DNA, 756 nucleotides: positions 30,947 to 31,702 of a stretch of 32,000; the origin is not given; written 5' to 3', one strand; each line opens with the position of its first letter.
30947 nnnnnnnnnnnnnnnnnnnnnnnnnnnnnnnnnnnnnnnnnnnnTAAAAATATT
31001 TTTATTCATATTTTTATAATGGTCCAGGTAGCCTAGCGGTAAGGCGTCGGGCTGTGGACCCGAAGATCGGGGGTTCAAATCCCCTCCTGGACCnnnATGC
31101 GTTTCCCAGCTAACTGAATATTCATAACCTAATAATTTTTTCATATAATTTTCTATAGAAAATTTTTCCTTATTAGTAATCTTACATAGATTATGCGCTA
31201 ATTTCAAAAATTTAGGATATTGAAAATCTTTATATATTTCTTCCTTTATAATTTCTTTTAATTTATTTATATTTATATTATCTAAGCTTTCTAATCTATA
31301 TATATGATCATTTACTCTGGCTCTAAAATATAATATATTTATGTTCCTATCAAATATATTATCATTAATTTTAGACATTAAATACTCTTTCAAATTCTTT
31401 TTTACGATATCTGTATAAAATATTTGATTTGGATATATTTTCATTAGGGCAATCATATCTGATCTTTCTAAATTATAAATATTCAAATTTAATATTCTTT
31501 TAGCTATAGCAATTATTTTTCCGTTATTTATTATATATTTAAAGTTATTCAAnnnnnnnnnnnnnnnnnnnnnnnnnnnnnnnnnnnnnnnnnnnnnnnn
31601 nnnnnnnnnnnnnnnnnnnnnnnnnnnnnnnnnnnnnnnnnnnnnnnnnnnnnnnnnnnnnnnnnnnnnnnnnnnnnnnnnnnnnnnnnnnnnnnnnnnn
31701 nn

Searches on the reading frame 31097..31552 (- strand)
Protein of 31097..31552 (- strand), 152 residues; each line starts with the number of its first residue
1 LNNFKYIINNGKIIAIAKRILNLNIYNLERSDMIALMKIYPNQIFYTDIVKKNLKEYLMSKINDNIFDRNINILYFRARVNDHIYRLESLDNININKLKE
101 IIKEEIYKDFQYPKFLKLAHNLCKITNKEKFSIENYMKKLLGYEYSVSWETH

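Call 41: search_protein_families(library=pfam, proteins=[window:31097-31552:-], max_evalue=1)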
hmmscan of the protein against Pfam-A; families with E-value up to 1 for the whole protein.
window:31097-31552:- (152 aa): 1 family
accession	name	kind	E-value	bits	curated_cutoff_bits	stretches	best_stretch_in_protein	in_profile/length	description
PF09376.16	NurA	-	0.001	19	21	1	11-125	130-254/254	NurA domain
